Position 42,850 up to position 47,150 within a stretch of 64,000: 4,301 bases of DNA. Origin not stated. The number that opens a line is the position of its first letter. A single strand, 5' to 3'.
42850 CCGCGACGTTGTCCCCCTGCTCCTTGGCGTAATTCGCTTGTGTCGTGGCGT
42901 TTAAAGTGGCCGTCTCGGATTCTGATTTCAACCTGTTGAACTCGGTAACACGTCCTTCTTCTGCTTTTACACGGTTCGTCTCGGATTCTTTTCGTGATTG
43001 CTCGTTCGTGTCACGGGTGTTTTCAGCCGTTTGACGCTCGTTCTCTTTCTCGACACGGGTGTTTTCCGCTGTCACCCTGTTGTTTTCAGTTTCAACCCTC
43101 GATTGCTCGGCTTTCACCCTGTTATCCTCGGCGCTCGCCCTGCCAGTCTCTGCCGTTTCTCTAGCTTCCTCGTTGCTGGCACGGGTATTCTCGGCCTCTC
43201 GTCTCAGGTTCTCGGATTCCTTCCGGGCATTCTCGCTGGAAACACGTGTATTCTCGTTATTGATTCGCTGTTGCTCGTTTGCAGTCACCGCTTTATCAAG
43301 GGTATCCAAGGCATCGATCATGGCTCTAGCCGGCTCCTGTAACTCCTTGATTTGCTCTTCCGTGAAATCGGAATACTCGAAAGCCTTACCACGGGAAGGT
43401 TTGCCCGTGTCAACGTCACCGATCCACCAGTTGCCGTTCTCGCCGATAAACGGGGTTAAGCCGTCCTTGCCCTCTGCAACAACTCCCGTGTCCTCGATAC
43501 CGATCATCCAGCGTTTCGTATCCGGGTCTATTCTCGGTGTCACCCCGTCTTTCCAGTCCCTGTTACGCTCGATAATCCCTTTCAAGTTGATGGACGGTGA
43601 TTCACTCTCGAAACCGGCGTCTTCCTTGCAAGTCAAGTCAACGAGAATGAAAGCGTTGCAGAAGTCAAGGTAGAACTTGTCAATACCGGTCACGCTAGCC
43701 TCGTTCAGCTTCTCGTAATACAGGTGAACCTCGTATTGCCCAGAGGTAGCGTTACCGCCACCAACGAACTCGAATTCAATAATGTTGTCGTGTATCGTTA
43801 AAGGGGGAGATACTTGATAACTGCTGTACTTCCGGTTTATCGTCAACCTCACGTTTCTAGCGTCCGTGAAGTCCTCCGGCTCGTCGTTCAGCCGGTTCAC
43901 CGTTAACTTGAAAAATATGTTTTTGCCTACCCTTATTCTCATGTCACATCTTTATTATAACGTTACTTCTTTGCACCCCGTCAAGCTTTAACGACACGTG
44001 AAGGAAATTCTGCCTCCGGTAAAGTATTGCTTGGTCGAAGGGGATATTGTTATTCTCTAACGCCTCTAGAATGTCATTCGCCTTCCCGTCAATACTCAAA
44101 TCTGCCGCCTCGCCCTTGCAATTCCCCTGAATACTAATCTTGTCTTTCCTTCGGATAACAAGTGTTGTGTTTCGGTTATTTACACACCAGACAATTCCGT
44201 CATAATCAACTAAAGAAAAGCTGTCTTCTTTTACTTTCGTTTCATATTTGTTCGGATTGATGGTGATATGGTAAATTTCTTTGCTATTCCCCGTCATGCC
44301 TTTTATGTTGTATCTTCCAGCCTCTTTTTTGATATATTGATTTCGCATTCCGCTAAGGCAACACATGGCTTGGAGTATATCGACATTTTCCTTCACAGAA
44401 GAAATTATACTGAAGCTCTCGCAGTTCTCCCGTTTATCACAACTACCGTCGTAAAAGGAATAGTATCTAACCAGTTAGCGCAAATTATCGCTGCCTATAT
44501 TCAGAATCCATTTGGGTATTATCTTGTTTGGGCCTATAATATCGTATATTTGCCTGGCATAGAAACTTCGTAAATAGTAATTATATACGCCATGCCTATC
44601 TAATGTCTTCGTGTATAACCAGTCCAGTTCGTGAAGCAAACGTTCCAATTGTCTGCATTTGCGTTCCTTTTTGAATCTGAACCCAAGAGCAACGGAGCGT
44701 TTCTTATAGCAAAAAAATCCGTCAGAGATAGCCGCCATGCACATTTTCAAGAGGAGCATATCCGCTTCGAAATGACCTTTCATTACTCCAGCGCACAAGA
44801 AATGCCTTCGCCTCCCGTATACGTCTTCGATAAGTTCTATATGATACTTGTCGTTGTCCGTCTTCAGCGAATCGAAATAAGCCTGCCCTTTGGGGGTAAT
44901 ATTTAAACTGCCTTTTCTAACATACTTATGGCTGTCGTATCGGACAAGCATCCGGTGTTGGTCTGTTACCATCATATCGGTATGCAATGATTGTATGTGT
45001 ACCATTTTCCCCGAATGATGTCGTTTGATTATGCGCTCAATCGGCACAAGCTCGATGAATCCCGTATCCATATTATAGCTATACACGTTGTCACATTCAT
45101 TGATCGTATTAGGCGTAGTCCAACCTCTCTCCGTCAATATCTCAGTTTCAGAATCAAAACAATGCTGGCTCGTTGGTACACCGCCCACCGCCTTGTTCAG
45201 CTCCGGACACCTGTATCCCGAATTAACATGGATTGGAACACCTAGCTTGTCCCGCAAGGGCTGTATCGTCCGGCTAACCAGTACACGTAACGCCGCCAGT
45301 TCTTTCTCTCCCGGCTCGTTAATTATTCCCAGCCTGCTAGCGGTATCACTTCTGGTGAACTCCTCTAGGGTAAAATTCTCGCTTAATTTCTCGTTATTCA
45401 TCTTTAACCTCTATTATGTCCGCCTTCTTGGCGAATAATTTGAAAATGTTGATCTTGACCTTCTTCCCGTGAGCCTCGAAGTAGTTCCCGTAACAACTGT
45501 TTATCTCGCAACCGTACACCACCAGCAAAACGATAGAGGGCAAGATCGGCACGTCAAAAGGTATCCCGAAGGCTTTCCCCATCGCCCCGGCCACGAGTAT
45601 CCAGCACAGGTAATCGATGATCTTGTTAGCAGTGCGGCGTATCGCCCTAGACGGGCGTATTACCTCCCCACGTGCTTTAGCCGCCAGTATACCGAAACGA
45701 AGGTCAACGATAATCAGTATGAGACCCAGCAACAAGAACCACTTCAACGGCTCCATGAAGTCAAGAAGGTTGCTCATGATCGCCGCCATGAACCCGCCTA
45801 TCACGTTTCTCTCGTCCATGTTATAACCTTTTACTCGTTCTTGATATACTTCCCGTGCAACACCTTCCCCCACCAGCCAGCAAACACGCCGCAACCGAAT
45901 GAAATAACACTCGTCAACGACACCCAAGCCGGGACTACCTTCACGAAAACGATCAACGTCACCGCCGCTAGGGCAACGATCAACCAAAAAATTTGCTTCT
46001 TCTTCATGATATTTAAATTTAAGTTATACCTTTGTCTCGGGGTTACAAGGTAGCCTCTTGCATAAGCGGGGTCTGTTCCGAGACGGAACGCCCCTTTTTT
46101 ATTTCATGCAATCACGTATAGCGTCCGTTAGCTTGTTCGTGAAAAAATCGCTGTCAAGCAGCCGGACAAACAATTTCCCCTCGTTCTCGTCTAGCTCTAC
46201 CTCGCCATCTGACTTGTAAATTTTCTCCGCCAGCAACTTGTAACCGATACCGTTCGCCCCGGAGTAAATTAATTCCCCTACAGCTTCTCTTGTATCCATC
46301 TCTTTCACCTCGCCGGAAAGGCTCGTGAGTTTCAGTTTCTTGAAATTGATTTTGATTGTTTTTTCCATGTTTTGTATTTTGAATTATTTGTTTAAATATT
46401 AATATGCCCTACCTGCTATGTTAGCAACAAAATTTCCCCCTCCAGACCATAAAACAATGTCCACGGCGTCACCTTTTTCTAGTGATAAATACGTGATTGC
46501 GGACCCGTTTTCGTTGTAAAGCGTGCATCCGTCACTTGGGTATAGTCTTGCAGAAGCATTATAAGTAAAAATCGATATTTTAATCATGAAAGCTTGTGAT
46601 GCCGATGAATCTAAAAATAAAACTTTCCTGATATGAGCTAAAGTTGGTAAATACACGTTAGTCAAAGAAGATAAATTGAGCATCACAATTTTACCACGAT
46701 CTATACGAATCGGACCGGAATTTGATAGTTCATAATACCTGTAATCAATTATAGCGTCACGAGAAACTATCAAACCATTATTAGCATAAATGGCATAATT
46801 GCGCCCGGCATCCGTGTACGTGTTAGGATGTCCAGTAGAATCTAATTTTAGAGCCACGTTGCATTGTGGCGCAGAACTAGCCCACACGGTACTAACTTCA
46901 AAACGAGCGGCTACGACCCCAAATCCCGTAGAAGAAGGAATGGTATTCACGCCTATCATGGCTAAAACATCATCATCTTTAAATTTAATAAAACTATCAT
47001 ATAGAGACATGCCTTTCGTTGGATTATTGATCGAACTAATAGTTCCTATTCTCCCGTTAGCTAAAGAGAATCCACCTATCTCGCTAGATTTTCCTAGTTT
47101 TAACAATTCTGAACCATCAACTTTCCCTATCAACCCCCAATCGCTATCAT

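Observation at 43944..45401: Intein with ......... endonuclease inserted in the zinc-binding motif of an M15 peptidase endolysin, broken by one in-frame TAA (dead lysin or nascent split intein)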

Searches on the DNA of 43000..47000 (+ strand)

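Call 8: search_dna_similar(query=window:43000-47000:+, collection=phages, mode=near, max_rows=20)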
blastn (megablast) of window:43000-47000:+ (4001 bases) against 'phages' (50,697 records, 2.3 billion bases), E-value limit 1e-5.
No match.
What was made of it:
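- Tried and rejected: Megablast of 43000-47000 against GenBank phages found no match (call 8).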

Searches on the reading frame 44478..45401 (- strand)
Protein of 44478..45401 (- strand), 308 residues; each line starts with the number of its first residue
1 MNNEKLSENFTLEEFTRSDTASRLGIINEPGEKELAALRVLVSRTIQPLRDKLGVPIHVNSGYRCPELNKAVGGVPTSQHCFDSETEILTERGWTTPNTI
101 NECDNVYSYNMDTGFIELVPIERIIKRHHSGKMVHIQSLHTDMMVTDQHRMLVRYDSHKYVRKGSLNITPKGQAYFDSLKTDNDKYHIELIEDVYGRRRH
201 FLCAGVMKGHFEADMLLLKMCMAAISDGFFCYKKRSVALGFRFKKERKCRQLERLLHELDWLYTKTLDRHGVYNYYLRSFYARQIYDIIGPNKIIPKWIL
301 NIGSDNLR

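Call 15: list_cluster_members(proteins=[window:44478-45401:-, window:43947-44396:-, P0001])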
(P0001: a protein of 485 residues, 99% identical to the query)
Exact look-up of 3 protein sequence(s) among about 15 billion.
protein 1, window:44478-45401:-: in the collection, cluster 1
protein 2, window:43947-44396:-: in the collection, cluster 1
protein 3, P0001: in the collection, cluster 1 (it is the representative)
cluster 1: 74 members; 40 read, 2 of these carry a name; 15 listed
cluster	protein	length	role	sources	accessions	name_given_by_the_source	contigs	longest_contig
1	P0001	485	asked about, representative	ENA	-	-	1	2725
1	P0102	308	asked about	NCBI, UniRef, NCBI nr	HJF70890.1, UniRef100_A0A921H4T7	MAG TPA: D-Ala-D-Ala carboxypeptidase family metallohydrolase [Butyricimonas virosa] | D-Ala-D-Ala carboxypeptidase family metallohydrolase n=1 Tax=Butyricimonas virosa ... | D-Ala-D-Ala carboxypeptidase family metallohydrolase [Butyricimonas virosa]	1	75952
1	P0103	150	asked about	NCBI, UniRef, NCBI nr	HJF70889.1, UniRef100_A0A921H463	MAG TPA: hypothetical protein K8V05_09070 [Butyricimonas virosa] | Uncharacterized protein n=1 Tax=Butyricimonas virosa TaxID=544645 RepID=A0A921H463_9BACT | hypothetical protein [Butyricimonas virosa]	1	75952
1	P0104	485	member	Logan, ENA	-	-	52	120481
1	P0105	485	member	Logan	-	-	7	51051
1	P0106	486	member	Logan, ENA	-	-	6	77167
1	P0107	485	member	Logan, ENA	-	-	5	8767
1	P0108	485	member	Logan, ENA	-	-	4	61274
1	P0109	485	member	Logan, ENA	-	-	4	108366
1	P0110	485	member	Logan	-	-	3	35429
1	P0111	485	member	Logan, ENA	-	-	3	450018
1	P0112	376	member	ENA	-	-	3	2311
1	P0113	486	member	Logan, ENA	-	-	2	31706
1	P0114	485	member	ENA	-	-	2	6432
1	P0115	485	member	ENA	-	-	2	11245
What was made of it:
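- The base is in the deposited MAG, which NCBI annotated as two proteins (call 15).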

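Call 16: find_encoding_contigs(protein=P0104, flank=6000, max_places=5)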
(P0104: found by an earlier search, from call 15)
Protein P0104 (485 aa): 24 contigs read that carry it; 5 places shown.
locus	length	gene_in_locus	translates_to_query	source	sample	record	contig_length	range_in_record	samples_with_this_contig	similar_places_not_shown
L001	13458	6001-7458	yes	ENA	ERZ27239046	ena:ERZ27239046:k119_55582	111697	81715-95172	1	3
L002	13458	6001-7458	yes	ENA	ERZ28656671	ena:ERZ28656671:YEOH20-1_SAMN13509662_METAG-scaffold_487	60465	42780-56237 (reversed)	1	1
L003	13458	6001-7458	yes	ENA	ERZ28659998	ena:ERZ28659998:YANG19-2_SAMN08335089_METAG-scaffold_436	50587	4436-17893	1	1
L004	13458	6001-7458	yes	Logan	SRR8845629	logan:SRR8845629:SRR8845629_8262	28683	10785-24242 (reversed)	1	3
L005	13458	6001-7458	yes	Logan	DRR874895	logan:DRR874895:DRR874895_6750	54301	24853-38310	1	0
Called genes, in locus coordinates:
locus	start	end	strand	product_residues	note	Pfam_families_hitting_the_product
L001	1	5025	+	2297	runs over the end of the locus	-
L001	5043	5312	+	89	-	-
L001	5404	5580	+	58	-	-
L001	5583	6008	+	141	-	-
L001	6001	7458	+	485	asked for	PF08291:Peptidase_M15_3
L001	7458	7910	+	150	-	-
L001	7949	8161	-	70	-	-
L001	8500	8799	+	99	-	-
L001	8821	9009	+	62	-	-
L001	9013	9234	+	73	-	PF13744:HTH_37 (weak), PF13560:HTH_31, PF12844:HTH_19 (weak), PF13443:HTH_26, PF01381:HTH_3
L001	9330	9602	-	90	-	-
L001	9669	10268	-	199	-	-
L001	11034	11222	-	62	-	-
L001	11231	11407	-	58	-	-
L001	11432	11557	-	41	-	-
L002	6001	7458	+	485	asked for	PF08291:Peptidase_M15_3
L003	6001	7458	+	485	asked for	PF08291:Peptidase_M15_3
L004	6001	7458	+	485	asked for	PF08291:Peptidase_M15_3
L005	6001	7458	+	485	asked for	PF08291:Peptidase_M15_3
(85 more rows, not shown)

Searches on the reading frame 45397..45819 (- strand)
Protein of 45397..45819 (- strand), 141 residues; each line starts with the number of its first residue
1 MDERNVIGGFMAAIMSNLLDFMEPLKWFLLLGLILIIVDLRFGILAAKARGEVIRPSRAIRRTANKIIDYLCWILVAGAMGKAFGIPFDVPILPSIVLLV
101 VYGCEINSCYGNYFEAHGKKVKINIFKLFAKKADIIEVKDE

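Call 50: search_protein_families(library=phrogs, max_evalue=0.01, proteins=[window:45397-45819:-])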
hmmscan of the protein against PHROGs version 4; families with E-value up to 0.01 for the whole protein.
seq(141 aa): 1 family
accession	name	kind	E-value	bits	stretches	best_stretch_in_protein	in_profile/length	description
phrog_20732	-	unknown function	0.00043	21.4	1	31-111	17-108/157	-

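Call 63: search_protein_families(library=pfam, max_evalue=0.1, proteins=[window:45397-45819:-])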
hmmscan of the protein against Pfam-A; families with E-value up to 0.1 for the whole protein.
seq(141 aa): 1 family
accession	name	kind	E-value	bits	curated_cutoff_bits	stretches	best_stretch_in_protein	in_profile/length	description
PF05105.17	Phage_holin_4_1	-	0.00021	21.8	22.2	1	21-116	6-99/116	Bacteriophage holin family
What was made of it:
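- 45394..45819 (-): Putative holin (141 aa from the internal ATG); its end overlaps the lysin start by 8 nt. Pfam Phage_holin_4_1 at E 2e-4, 21.8 bits, just under the 22.2-bit cut-off (call 63).
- A holin-family gene lies upstream (call 63).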

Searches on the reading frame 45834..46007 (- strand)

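Call 50: search_protein_families(library=phrogs, max_evalue=0.01, proteins=[window:45834-46007:-])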
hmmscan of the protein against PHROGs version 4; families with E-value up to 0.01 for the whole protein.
seq(58 aa): 0 families

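Call 63: search_protein_families(library=pfam, max_evalue=0.1, proteins=[window:45834-46007:-])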
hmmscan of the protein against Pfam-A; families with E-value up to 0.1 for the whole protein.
seq(58 aa): 1 family
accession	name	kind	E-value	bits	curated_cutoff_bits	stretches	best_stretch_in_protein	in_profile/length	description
PF22002.1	MTLN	-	0.014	15.7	27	1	28-55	8-35/56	Mitoregulin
